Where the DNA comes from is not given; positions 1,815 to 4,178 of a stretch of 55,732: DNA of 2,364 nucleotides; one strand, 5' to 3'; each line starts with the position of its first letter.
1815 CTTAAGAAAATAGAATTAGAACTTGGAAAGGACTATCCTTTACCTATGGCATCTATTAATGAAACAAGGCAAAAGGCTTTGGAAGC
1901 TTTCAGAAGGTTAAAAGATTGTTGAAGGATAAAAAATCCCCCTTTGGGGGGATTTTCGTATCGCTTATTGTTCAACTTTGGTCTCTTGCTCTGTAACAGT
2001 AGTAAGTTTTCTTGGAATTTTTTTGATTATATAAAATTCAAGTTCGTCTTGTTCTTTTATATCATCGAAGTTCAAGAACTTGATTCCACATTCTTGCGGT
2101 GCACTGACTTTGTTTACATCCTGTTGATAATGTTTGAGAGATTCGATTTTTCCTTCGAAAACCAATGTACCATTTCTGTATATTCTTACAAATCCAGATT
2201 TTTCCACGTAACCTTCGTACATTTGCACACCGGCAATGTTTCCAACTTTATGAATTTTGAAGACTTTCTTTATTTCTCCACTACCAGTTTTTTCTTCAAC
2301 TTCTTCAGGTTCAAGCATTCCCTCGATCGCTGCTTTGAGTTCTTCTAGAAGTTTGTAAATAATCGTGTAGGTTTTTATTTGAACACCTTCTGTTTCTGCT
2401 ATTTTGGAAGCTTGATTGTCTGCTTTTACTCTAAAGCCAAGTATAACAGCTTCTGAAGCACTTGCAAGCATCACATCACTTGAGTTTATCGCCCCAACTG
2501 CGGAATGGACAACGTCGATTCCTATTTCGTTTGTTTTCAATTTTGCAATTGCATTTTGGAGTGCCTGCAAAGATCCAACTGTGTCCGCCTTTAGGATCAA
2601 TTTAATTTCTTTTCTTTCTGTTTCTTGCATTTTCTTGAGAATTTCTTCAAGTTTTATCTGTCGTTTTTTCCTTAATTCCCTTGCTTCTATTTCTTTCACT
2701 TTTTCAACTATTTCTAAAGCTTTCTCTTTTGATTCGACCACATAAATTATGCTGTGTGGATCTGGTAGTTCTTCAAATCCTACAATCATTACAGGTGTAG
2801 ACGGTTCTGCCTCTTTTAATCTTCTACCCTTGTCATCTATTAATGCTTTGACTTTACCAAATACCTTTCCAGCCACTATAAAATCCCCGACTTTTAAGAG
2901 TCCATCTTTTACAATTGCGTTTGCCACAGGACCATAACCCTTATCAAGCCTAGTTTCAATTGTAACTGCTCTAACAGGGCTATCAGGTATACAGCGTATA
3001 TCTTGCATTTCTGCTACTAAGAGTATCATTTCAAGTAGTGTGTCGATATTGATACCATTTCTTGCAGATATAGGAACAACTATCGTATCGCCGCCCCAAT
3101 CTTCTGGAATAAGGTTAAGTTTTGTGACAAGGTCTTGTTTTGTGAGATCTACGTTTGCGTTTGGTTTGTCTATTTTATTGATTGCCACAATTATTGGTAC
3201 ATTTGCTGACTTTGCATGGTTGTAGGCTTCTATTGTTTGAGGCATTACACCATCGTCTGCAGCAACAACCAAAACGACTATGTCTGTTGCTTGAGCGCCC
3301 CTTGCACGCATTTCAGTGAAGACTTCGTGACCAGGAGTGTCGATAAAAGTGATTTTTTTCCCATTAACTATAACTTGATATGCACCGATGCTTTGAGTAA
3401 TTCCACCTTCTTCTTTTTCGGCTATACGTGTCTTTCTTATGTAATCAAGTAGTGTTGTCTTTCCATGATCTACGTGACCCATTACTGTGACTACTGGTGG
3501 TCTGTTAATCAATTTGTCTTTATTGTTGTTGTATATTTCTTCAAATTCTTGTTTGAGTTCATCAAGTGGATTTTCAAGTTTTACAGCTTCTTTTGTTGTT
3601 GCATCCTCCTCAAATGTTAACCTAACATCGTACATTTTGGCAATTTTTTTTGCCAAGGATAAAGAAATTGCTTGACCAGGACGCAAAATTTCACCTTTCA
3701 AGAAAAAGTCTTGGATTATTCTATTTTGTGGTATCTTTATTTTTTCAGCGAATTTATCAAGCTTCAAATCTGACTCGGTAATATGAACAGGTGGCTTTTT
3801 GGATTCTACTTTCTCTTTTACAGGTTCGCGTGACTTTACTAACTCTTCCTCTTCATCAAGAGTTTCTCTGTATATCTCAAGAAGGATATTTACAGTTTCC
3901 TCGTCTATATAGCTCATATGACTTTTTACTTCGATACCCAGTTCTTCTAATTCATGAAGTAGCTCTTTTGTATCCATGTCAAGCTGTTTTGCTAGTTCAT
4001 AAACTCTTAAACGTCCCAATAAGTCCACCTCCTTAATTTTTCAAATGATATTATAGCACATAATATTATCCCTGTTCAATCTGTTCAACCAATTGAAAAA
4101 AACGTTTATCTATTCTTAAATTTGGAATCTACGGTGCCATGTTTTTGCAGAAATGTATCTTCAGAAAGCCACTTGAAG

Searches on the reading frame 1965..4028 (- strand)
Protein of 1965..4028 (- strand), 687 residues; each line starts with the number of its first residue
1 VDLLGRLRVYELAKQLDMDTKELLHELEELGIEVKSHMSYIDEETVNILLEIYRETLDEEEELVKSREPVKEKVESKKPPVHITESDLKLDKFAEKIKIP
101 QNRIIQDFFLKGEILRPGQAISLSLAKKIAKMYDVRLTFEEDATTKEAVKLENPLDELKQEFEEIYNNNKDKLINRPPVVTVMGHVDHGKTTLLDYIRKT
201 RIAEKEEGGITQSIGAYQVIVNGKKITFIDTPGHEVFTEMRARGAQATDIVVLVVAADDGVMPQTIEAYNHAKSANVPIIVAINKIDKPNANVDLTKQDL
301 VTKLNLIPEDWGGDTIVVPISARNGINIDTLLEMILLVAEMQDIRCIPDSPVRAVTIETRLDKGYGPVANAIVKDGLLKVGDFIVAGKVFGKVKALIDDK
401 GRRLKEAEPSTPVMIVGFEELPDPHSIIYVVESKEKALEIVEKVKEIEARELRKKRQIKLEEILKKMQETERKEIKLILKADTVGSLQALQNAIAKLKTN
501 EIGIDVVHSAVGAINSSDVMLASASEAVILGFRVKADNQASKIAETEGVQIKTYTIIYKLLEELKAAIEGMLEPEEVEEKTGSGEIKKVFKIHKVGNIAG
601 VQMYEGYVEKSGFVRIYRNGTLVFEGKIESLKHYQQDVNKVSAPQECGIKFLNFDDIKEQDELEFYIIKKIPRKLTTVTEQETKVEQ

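Call 60: search_protein_families(library=pfam, proteins=[window:1965-4028:-], max_evalue=0.00001)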
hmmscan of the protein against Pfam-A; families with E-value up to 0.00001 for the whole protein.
window:1965-4028:- (687 aa): 5 families
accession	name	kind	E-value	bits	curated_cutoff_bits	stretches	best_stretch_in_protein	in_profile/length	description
PF00009.33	GTP_EFTU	-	2.8e-39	135.1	26.5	1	180-337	6-184/188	Elongation factor Tu GTP binding domain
PF11987.13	IF-2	-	3.3e-38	130.7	27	1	451-565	3-117/117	Translation-initiation factor 2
PF04760.21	IF2_N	-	7.5e-22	77.3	25.3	1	7-53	4-50/53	Translation initiation factor IF-2, N-terminal region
PF22042.2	EF-G_D2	-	4.9e-17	62.2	27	1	351-423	1-76/84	Elongation factor G domain 2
PF01926.29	MMR_HSR1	-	6.5e-11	42.8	21.9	1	180-285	2-113/113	50S ribosome-binding GTPase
